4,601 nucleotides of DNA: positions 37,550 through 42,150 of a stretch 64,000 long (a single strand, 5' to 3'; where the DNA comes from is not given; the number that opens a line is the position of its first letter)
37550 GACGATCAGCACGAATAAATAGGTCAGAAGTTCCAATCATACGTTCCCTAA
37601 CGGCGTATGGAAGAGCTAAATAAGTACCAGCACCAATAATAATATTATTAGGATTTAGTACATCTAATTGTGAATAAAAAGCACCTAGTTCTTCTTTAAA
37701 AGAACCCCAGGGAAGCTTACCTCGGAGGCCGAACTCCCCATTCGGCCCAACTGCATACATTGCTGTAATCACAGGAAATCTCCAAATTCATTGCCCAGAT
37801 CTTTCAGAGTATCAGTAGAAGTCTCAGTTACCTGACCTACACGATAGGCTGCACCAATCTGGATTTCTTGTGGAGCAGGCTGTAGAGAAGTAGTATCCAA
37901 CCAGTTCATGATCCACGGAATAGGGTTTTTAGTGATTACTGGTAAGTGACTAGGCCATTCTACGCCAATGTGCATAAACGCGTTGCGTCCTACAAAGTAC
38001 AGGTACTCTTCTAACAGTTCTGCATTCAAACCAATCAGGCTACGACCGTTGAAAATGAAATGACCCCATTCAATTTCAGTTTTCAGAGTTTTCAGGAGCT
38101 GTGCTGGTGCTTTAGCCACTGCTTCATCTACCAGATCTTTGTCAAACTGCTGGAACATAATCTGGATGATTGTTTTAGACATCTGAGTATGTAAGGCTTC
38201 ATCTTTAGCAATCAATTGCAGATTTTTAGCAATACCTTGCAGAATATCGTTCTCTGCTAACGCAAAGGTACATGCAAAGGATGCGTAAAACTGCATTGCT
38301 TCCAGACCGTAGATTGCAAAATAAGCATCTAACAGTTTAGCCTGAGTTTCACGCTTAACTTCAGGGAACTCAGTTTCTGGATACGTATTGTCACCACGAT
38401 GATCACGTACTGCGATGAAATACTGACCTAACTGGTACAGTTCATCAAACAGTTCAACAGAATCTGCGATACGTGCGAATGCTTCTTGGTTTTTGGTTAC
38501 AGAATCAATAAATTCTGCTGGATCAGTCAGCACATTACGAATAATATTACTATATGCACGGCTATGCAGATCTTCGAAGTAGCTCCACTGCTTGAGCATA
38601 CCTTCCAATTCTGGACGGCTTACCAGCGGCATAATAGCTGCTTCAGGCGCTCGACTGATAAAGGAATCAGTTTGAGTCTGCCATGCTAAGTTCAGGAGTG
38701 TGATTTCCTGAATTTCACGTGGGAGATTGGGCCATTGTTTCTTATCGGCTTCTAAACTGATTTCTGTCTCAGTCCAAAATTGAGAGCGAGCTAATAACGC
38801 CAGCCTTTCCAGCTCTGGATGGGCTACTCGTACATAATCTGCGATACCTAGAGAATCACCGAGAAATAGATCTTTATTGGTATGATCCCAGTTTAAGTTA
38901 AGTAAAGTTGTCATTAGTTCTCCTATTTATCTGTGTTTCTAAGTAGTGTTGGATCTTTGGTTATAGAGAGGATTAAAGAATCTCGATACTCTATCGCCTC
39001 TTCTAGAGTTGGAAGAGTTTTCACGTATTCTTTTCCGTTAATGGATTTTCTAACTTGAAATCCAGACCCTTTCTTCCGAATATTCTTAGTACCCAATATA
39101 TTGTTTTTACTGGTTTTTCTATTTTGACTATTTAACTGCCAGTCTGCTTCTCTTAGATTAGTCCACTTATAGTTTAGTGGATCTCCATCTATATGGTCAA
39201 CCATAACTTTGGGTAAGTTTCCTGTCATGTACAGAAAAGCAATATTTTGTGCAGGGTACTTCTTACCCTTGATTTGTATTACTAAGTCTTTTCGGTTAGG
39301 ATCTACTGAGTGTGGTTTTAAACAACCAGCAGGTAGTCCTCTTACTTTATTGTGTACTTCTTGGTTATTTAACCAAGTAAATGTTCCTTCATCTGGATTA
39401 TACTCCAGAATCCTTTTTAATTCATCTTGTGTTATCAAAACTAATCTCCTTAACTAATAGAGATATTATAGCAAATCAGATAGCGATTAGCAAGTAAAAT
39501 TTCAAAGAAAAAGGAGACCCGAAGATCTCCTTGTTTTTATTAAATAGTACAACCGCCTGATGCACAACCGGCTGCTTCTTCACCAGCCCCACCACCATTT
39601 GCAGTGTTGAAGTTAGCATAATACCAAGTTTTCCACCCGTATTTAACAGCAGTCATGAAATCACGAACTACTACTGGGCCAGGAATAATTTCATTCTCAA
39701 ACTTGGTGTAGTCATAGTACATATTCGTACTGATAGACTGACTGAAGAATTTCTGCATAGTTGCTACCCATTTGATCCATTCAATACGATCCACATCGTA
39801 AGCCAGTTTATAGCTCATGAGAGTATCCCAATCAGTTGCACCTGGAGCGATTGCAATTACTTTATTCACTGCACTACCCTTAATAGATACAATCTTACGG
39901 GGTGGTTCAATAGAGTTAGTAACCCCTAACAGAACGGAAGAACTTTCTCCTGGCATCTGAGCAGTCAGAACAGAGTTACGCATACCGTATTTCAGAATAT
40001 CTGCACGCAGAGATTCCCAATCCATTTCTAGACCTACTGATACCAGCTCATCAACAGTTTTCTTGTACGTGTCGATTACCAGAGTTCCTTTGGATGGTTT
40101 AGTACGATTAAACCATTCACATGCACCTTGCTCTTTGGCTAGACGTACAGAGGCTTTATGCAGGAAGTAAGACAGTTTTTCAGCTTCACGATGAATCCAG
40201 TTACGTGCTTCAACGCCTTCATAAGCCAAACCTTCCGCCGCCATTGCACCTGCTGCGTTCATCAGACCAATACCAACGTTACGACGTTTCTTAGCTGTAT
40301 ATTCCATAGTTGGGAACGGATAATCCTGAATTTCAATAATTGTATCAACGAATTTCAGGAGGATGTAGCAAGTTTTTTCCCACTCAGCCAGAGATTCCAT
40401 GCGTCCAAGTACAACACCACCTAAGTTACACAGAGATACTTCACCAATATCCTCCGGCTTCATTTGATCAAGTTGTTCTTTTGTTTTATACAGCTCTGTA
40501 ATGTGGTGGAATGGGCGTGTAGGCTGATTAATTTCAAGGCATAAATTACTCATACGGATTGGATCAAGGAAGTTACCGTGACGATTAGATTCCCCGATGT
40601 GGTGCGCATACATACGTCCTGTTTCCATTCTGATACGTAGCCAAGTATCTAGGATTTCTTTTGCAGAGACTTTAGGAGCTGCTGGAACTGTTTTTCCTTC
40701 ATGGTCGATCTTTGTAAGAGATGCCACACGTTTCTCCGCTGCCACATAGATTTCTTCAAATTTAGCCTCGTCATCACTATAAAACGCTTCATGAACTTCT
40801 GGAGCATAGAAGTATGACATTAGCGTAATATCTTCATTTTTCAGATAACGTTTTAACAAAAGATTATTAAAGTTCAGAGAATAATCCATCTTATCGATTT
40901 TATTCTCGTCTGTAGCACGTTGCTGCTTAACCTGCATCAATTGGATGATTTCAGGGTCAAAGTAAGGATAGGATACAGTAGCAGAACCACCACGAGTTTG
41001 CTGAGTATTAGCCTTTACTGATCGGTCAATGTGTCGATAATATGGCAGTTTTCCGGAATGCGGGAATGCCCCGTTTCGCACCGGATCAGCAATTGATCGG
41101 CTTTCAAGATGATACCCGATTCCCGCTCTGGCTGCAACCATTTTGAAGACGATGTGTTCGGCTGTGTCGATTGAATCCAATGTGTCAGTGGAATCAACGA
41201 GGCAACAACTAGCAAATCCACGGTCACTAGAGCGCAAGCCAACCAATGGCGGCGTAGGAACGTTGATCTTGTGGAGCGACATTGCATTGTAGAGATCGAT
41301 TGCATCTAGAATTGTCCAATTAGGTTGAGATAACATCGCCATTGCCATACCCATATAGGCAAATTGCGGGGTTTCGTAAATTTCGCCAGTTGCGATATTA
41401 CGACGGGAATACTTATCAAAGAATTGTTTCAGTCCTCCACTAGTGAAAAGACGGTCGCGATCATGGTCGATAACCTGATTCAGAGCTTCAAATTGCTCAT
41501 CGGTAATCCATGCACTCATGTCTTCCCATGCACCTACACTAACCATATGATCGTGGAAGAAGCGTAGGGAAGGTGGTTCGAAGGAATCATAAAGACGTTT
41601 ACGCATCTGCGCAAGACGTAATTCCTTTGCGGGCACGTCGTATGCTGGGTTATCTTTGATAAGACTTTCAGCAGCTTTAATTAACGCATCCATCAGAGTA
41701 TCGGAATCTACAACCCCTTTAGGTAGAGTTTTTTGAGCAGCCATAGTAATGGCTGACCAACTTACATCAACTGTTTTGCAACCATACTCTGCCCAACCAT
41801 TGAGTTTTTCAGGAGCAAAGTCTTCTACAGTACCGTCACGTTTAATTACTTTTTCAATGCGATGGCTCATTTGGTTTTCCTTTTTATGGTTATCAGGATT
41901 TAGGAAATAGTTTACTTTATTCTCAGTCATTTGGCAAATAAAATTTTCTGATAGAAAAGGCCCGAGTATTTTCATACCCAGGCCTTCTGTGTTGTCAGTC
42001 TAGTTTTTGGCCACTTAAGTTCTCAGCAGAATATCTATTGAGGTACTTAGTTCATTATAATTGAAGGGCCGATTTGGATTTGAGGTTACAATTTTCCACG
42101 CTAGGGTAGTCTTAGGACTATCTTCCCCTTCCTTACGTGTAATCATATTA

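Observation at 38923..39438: Free-standing HNH homing endonuclease inserted between nrdB and nrdA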

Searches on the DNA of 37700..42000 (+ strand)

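Call 5: search_dna_similar(query=window:37700-42000:+, collection=phages, mode=near, max_rows=40)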
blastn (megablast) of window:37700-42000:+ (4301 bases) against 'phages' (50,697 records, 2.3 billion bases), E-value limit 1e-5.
Records with a match: 447; places in all: 448; records where one place covers at least 80% of the query: 428.
Best place of each record, by identity: >=99% 2; 95-99% 13; 90-95% 267; 80-90% 163; 60-80% 2.
By first word of the organism name: Salmonella 273; Escherichia 129; Phage 12; Bacteriophage 10; Klebsiella 5; Shigella 4; Listeria 4; Citrobacter 3; Campylobacter 2; Yersinia 2; and 3 more.
By host as written in the record: - 57; Escherichia coli 40; Salmonella enterica subsp. enterica serovar Enteritidis PT1 39; Salmonella sp. 25; Salmonella enterica 22; Salmonella enterica subsp. enterica serovar Enteritidis 21; Salmonella enterica subsp. enterica 18; Escherichia coli K-12 17; and 93 more.
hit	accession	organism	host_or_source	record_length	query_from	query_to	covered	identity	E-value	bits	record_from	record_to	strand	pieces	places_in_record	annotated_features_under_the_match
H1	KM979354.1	Escherichia phage DT57C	Escherichia coli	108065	1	4301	100%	99.9%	0e+0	7926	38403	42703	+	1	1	nrdA: aerobic ribonucleoside-diphosphate reductase large subunit | nrdB: aerobic ribonucleoside-diphosphate reductase small subunit | family HNH nicking homing endonuclease F-TflVIII | putative H-N-H-endonuclease P-TflVIII | frd: dihydrofolate reductase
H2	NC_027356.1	Escherichia phage DT57C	Escherichia coli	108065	1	4301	100%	99.9%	0e+0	7926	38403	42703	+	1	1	nrdA: ribonucleoside-diphosphate reductase large subunit | nrdB: aerobic ribonucleoside-diphosphate reductase small subunit | family HNH nicking homing endonuclease F-TflVIII | HNH endonuclease | frd: dihydrofolate reductase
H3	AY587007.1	Escherichia phage T5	-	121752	1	4301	100%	95.6%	0e+0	6896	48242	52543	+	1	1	rir1: ribonucleoside-diphosphate reductase alpha chain | rir2: ribonucleoside diphosphate reductase I beta chain | putative endonuclease | B3-frd: dihydrofolate reductase | promoter (x2) | and 1 other names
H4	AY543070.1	Escherichia phage T5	-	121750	1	4301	100%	95.6%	0e+0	6896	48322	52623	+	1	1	nrdA: putative aerobic ribonucleoside diphosphate reductase, large subunit | nrdB: putative aerobic ribonucleoside diphosphate reductase, small subunit | hegH: putative H-N-H-endonuclease P-TflVIII | promoter | frd: putative dihydrofolate reductase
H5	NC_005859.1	Escherichia phage T5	Escherichia coli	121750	1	4301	100%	95.6%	0e+0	6896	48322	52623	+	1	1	nrdA: ribonucleoside-diphosphate reductase large subunit | nrdB: putative aerobic ribonucleoside diphosphate reductase, small subunit | hegH: putative H-N-H-endonuclease P-TflVIII | promoter | frd: putative dihydrofolate reductase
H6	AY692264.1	Escherichia phage T5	-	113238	1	4301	100%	95.6%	0e+0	6890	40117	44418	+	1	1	nrdA: ribonucleoside-diphosphate reductase 1 alpha chain | nrdB: ribonucleotide reductase beta subunit | putative HNH endonuclease | dhfR: dihydrofolate reductase | promoter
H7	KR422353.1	Escherichia phage phiAPCEc03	Escherichia coli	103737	3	4285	100%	95.0%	0e+0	6724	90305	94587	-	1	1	putative aerobic ribonucleoside diphosphate reductase large subunit | aerobic ribonucleoside-diphosphate reductase small subunit | putative H-N-H-endonuclease | putative dihydrofolate reductase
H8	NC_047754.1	Escherichia phage phiAPCEc03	Escherichia coli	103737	3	4285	100%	95.0%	0e+0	6724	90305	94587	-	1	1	ribonucleoside-diphosphate reductase large subunit | aerobic ribonucleoside-diphosphate reductase small subunit | putative H-N-H-endonuclease | putative dihydrofolate reductase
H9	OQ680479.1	Salmonella phage phB7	Salmonella enterica subsp. enterica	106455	3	4285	100%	94.7%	0e+0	6641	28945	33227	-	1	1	ribonucleotide reductase of class Ia (aerobic), alpha subunit | ribonucleotide reductase of class Ia (aerobic), beta subunit | homing endonuclease | dihydrofolate reductase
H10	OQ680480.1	Salmonella phage phC11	Salmonella enterica subsp. enterica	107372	3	4285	100%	94.7%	0e+0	6641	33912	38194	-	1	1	ribonucleotide reductase of class Ia (aerobic), alpha subunit | ribonucleotide reductase of class Ia (aerobic), beta subunit | homing endonuclease | dihydrofolate reductase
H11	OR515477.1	Escherichia phage Es2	Escherichia sp. JL 983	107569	1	4301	100%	94.0%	0e+0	6525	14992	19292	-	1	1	ribonucleotide reductase of class Ia (aerobic), alpha subunit | ribonucleotide reductase of class Ia (aerobic), beta subunit | homing endonuclease | hypothetical protein | dihydrofolate reductase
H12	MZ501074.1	Escherichia phage HildyBeyeler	Escherichia coli K-12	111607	3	4301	100%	93.8%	0e+0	6451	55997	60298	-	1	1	ribonucleoside diphosphate reductase alpha subunit | ribonucleoside diphosphate reductase beta subunit | putative homing endonuclease | dihydrofolate reductase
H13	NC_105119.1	Escherichia phage HildyBeyeler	Escherichia coli K-12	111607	3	4301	100%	93.8%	0e+0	6451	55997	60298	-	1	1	ribonucleoside diphosphate reductase alpha subunit | ribonucleoside diphosphate reductase beta subunit | putative homing endonuclease | dihydrofolate reductase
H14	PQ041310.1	Salmonella phage SESL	Salmonella enterica subsp. enterica ...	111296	3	4301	100%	93.7%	0e+0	6444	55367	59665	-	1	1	ribonucleoside-diphosphate reductase large subunit | hypothetical protein (x2) | dihydrofolate reductase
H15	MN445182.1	Salmonella phage vB_SalS_SA001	Salmonella enterica subsp. enterica ...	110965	3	4285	100%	93.8%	0e+0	6442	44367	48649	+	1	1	ribonucleoside-diphosphate reductase large subunit | ribonucleotide-diphosphate reductase small subunit | HNH homing endonuclease | dihydrofolate reductase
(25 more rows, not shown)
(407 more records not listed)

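Call 6: get_annotated_region(hit=H1, flank=3000)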
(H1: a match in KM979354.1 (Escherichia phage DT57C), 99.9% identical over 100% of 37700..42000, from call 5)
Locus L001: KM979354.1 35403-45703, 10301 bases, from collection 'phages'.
description: Escherichia phage DT57C, complete genome.
organism: Escherichia phage DT57C (NCBI taxid 2681606)
taxonomy: Viruses; Duplodnaviria; Heunggongvirae; Uroviricota; Caudoviricetes; Demerecviridae; Markadamsvirinae; Tequintavirus; Tequintavirus DT57C
host: Escherichia coli; source: -; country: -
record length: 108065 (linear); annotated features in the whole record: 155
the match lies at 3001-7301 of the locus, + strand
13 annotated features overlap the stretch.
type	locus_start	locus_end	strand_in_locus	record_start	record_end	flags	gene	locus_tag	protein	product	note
CDS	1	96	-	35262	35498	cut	-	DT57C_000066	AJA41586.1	hypothetical protein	hypothetical protein T5.088 [Enterobacteria phage T5] (T5p086, ORF083)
CDS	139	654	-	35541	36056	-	-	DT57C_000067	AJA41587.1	hypothetical protein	hypothetical protein T5.089 [Enterobacteria phage T5] (T5p087, ORF084)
CDS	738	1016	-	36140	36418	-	-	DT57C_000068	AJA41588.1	hypothetical protein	hypothetical protein T5.090 [Enterobacteria phage T5] (T5p088, ORF085)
CDS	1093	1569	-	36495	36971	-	rnhA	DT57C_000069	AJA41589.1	putative RNase H1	putative RNase H1 [Enterobacteria phage T5]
CDS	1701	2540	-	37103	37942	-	td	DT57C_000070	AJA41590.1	thymidylate synthase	thymidylate synthase [Enterobacteria phage T5]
CDS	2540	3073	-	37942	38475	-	frd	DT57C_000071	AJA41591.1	dihydrofolate reductase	dihydrofolate reductase [Enterobacteria phage T5]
CDS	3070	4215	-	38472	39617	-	nrdB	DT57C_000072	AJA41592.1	aerobic ribonucleoside-diphosphate reductase small subunit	B3; aerobic ribonucleoside diphosphate reductase, small subunit [Enterobacteria phage T5]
CDS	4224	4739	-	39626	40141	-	-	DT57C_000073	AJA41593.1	family HNH nicking homing endonuclease F-TflVIII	nicking homing endonuclease F-TflVIII (family 'HNH') [Enterobacteria phage T5]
CDS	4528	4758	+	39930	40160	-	-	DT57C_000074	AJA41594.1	putative H-N-H-endonuclease P-TflVIII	putative H-N-H-endonuclease P-TflVIII [Enterobacteria phage T5]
CDS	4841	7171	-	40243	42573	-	nrdA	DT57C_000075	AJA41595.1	aerobic ribonucleoside-diphosphate reductase large subunit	B1-2; aerobic ribonucleoside diphosphate reductase, large subunit [Enterobacteria phage T5] (ribonucleoside-diphosphate ...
CDS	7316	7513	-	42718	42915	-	-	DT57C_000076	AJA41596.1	hypothetical protein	hypothetical protein T5.097 [Enterobacteria phage T5] (T5p095)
CDS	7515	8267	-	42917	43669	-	phoH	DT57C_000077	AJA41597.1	putative PhoH-like protein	putative PhoH-like protein [Enterobacteria phage T5] (phosphate starvation-inducible protein)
CDS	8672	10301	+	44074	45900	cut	nrdD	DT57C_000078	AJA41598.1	anaerobic ribonucleoside-triphosphate reductase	anaerobic ribonucleoside-triphosphate reductase [Enterobacteria phage T5]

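Call 7: get_annotated_region(hit=H4, flank=1500)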
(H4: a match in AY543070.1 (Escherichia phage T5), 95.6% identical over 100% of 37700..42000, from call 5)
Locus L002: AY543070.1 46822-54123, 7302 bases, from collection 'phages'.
description: Escherichia phage T5, complete genome.
organism: Escherichia phage T5 (NCBI taxid 2695836)
taxonomy: Viruses; Duplodnaviria; Heunggongvirae; Uroviricota; Caudoviricetes; Demerecviridae; Markadamsvirinae; Tequintavirus; Tequintavirus T5
host: -; source: -; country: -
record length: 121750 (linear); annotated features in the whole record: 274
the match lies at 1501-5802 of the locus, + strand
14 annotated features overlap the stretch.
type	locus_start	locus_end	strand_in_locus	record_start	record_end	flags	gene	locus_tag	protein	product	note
CDS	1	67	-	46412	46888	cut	rnh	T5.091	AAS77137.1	putative RNaseH ribonuclease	DNA replication enzyme for processing of Okazaki fragment RNA primers; identified by match to InterPro domain IPR002156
regulatory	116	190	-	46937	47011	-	-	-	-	promoter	-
CDS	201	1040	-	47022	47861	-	thy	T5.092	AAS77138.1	putative thymidylate synthase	thymidylate synthase catalyzes the reductive methylation of dUMP to dTMP; identified by match to InterPro family ...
CDS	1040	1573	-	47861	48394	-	frd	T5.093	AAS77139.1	putative dihydrofolate reductase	dihydrofolate reductase catalyzes the NADPH-dependent reduction of dihydrofolate to tetrahydrofolate, which is required ...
CDS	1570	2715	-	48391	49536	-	nrdB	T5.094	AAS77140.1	putative aerobic ribonucleoside diphosphate reductase, small subunit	ribonucleotide reductase catalyzes the reductive synthesis of deoxynucleotides from their corresponding ...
CDS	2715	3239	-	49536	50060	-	hegH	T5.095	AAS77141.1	putative H-N-H-endonuclease P-TflVIII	identified by sequence semilarity to H-N-H-nucleases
regulatory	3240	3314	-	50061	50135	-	-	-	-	promoter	-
CDS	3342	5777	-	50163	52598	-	nrdA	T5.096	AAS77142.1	putative aerobic ribonucleoside diphosphate reductase, large subunit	identified by match to InterPro family IPR000788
CDS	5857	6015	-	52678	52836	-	-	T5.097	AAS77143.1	hypothetical protein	-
CDS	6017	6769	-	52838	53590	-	phoH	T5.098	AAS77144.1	putative PhoH-like protein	PhoH is a cytoplasmic protein and predicted ATPase that is induced by phosphate starvation and belongings to the ...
regulatory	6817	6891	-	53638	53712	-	-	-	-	promoter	-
regulatory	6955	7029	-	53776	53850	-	-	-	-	promoter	-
regulatory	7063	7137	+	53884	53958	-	nrdD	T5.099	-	promoter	-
CDS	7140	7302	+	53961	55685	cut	nrdD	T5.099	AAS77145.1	putative anaerobic ribonucleoside-triphosphate reductase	identified by sequence semilarity; matches to InterPro domain IPR001150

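Call 8: search_dna_similar(query=window:38915-39539:+, collection=phages, mode=distant, max_rows=60, rows=spread)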
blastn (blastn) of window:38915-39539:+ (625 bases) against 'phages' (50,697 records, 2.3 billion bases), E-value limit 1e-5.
Records with a match: 440; places in all: 441; records where one place covers at least 80% of the query: 73.
Best place of each record, by identity: >=99% 4; 95-99% 321; 90-95% 110; 60-80% 5.
By first word of the organism name: Salmonella 269; Escherichia 127; Phage 12; Bacteriophage 10; Klebsiella 7; Shigella 4; Citrobacter 3; Campylobacter 2; Listeria 2; Yersinia 2; and 2 more.
By host as written in the record: - 57; Escherichia coli 40; Salmonella enterica subsp. enterica serovar Enteritidis PT1 39; Salmonella sp. 25; Salmonella enterica 22; Salmonella enterica subsp. enterica serovar Enteritidis 21; Salmonella enterica subsp. enterica 18; Escherichia coli K-12 17; and 91 more.
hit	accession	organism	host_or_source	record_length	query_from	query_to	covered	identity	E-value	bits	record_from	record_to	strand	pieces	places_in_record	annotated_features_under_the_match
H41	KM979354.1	Escherichia phage DT57C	Escherichia coli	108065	1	625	100%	100.0%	0e+0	1128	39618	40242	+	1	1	family HNH nicking homing endonuclease F-TflVIII | putative H-N-H-endonuclease P-TflVIII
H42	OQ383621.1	Salmonella phage MET_P1_137_112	wastewater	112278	1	625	100%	97.9%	0e+0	1069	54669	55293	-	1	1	hegH: putative H-N-H-endonuclease P-TflVIII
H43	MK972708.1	Salmonella phage SE7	Salmonella sp.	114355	1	625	100%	97.8%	0e+0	1065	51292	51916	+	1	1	class I SAM-dependent methyltransferase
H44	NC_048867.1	Salmonella phage faergetype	Salmonella enterica subsp. enterica ...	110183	1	625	100%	97.8%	0e+0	1065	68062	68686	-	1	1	putative HNH endonuclease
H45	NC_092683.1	Salmonella phage bobsandoy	Salmonella enterica subsp. enterica ...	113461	1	625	100%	97.6%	0e+0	1060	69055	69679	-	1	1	putative HNH endonuclease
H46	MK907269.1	Escherichia phage vB_EcoS-26175III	Escherichia coli DSM 12242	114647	1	625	100%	97.4%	0e+0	1056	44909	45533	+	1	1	hypothetical protein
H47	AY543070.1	Escherichia phage T5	-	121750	1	624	100%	97.4%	0e+0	1054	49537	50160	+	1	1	hegH: putative H-N-H-endonuclease P-TflVIII | promoter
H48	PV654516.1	Salmonella phage vB_SLGBLB0002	Salmonella enterica subsp. enterica ...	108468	1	625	100%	97.0%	0e+0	1040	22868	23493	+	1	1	hypothetical protein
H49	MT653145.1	Salmonella phage 8sent65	Salmonella enterica subsp. enterica ...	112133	1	625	100%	96.0%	0e+0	1016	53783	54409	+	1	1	none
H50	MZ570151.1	Salmonella phage JNwz02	Salmonella sp. 2089b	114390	1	625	100%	92.2%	0e+0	907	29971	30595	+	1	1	putative H-N-H-endonuclease P-TflVIII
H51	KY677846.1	Escherichia phage phiLLS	Escherichia coli O157 EC-48 (63-Fv18-1)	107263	501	625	20%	90.4%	1e-40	172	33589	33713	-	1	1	putative HNH endonuclease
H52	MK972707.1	Salmonella phage SE24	Salmonella sp.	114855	530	625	15%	94.8%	2e-33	149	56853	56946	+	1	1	none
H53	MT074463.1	Salmonella phage gmork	Salmonella enterica subsp. enterica ...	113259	530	625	15%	94.8%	2e-33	149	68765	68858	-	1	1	none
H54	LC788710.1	Escherichia coli phage Wa28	Sewage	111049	530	625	15%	94.8%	2e-33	149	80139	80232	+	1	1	none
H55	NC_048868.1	Salmonella phage rokbiter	Salmonella enterica subsp. enterica ...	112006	530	625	15%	93.8%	3e-31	142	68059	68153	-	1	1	hypothetical protein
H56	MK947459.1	Salmonella phage vB_SenS_SB13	Salmonella enterica subsp. enterica ...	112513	543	625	13%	96.4%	1e-29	137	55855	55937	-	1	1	HNH homing endonuclease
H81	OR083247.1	Escherichia phage Bf23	Escherichia coli BW25113 strain K-12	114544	549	624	12%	98.7%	1e-28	133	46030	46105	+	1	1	promoter | terminator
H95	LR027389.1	Escherichia phage vB_Eco_mar003J3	sea water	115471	549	587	6%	94.9%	2e-7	63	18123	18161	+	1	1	H-N-H endonuclease F-TfIVI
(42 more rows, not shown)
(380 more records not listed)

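Call 10: get_annotated_region(hit=H81, flank=2000)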
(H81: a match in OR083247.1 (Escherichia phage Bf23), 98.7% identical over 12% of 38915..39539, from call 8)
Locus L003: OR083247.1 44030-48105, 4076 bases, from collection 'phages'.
description: Escherichia phage Bf23, complete genome.
organism: Escherichia phage Bf23 (NCBI taxid 2932881)
taxonomy: Viruses; Duplodnaviria; Heunggongvirae; Uroviricota; Caudoviricetes; Demerecviridae; Markadamsvirinae; Tequintavirus; Tequintavirus BF23
host: Escherichia coli BW25113 strain K-12; source: -; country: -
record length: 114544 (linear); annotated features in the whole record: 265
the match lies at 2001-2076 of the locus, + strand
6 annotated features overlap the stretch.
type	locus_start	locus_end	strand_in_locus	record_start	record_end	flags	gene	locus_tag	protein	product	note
CDS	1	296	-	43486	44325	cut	thy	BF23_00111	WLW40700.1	thymidylate synthase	ab initio prediction:glimmer_phanotate_prodigal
CDS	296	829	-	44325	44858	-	frd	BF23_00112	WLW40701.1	dihydrofolate reductase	ab initio prediction:glimmer_phanotate_prodigal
CDS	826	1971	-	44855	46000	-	nrdB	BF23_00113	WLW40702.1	aerobic ribonucleoside diphosphate reductase small subunit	ab initio prediction:glimmer_phanotate_prodigal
regulatory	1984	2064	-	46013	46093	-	-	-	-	promoter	hypothetical early promoter predicted by Sigma70Pred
regulatory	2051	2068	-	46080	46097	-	-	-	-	terminator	hypothetical rho-independent terminator predicted by ARNold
CDS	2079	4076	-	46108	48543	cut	nrdA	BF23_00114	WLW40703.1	aerobic ribonucleoside diphosphate reductase large subunit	ab initio prediction:glimmer_phanotate_prodigal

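Call 11: get_annotated_region(hit=H51, flank=2000)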
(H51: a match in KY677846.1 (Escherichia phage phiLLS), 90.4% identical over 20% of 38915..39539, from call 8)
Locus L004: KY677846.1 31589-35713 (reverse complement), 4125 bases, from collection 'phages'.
description: Escherichia phage phiLLS, complete genome.
organism: Escherichia phage phiLLS (NCBI taxid 1965465)
taxonomy: Viruses; Duplodnaviria; Heunggongvirae; Uroviricota; Caudoviricetes; Demerecviridae; Markadamsvirinae; Tequintavirus; Tequintavirus LLS
host: Escherichia coli O157 EC-48 (63-Fv18-1); source: sample of pond water; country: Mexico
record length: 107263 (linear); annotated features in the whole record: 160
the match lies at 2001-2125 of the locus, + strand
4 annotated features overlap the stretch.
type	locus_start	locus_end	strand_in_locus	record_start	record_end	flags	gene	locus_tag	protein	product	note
CDS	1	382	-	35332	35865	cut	-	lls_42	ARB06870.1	putative dihydrofolate reductase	-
CDS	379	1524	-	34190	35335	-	-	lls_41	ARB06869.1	aerobic ribonucleoside diphosphate reductase small subunit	-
CDS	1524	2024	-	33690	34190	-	-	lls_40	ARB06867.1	putative HNH endonuclease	-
CDS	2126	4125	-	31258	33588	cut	-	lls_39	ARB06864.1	aerobic ribonucleoside diphosphate reductase large subunit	-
